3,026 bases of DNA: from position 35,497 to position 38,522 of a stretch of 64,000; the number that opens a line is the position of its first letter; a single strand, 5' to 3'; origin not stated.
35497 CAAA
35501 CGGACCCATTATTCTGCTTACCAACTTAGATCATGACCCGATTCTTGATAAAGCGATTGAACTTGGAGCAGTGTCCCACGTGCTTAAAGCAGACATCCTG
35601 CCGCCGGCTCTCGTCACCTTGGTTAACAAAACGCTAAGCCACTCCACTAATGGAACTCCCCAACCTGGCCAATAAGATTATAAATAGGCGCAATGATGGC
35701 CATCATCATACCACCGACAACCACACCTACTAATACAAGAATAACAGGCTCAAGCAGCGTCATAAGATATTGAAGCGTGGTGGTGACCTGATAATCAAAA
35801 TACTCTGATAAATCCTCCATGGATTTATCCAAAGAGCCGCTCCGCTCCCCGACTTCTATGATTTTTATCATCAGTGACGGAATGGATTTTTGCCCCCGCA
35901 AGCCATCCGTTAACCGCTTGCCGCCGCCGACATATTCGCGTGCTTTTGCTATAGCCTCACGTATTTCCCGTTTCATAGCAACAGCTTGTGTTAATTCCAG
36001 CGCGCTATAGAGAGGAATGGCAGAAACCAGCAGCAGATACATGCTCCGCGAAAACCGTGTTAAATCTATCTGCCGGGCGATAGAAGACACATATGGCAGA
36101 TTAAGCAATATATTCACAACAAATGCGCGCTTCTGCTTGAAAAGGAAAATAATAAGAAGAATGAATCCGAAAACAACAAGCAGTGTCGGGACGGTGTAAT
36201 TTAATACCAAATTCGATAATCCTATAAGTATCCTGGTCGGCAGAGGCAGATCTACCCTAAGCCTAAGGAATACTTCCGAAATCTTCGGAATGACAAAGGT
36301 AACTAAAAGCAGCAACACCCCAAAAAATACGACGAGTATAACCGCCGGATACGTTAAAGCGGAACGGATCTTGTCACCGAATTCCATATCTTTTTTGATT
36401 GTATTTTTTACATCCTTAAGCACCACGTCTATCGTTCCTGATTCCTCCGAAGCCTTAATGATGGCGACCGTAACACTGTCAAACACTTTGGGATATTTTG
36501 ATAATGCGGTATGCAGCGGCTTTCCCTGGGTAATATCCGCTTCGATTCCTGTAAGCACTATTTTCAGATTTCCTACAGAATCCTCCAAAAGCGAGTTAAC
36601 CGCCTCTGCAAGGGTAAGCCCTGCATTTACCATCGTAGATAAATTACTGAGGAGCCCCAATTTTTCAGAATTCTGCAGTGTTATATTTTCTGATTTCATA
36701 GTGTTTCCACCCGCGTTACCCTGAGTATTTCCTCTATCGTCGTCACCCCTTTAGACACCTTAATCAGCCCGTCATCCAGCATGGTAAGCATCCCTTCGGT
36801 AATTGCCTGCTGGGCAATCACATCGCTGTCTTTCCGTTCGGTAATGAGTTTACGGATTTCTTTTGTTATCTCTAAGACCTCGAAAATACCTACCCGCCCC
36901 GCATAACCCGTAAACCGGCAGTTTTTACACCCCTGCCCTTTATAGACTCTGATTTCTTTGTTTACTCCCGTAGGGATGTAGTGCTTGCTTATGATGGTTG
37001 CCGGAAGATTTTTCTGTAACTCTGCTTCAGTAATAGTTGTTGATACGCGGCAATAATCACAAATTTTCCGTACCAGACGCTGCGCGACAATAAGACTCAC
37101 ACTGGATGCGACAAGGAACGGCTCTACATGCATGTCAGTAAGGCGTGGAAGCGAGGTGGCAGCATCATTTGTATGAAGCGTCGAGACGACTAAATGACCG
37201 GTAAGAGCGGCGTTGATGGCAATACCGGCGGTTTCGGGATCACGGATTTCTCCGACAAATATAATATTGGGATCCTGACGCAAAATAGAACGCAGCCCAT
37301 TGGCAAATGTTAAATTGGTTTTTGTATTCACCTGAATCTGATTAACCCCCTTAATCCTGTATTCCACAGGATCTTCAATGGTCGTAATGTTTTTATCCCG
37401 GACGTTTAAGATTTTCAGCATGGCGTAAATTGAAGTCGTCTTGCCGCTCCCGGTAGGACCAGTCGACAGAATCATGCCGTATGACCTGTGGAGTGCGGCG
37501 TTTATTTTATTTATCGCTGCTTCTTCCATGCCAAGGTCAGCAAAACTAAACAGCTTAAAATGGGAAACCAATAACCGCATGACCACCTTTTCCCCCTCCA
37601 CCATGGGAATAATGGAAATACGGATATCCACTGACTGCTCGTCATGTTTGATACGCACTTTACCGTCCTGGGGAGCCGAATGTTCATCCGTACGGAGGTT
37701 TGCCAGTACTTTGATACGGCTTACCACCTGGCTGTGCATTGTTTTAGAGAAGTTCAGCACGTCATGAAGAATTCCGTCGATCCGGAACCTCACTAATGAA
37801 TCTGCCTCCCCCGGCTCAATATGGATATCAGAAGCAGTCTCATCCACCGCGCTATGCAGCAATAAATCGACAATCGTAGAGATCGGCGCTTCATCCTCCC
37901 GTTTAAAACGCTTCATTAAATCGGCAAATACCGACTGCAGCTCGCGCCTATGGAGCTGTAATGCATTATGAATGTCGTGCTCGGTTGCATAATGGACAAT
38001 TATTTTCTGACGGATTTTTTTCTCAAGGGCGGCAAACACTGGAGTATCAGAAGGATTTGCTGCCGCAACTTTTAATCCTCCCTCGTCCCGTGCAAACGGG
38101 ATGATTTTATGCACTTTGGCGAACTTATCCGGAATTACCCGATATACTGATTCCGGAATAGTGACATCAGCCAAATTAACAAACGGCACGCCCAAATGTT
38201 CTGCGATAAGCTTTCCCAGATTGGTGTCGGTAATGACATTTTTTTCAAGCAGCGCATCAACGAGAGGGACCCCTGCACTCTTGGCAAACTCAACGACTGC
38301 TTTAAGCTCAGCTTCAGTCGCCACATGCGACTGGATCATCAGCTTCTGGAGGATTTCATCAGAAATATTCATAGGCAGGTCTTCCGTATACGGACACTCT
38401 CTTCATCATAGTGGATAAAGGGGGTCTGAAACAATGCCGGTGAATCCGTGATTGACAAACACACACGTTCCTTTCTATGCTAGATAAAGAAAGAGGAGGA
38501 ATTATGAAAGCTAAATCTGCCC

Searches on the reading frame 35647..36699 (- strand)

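Call 7: search_protein_families(library=pfam, proteins=[window:35647-36699:-], max_evalue=0.001)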
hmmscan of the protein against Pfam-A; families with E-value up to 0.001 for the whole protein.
window:35647-36699:- (350 aa): 1 family
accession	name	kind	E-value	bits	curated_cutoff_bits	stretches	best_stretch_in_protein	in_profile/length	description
PF00482.28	T2SSF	-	1.7e-43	148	25.2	2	17-138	2-125/125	Type II secretion system (T2SS), protein F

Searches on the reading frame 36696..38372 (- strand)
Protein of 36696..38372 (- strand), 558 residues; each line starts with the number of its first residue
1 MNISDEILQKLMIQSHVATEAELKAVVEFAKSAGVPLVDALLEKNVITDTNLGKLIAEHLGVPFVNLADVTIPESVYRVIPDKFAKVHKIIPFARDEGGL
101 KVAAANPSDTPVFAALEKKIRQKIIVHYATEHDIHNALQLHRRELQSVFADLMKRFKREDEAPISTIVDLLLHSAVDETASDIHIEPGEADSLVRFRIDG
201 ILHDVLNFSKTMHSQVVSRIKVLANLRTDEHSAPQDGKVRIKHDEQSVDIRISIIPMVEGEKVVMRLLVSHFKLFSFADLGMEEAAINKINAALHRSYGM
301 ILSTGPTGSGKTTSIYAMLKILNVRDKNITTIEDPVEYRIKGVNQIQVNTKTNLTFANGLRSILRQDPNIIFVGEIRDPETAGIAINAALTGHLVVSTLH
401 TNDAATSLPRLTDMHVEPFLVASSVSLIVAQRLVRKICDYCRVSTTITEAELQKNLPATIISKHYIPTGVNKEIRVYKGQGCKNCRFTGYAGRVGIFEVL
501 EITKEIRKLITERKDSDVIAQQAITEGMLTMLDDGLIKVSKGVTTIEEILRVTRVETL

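Call 7: search_protein_families(library=pfam, proteins=[window:36696-38372:-], max_evalue=0.001)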
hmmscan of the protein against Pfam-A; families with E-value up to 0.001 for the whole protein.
window:36696-38372:- (558 aa): 2 families
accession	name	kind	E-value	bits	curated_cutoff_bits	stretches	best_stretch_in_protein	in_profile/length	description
PF00437.27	T2SSE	-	4.6e-126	420.8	24.9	1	158-551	2-370/370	Type II/IV secretion system protein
PF05157.20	MshEN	-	6.2e-16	58.6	23.1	1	60-143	1-85/90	MshEN domain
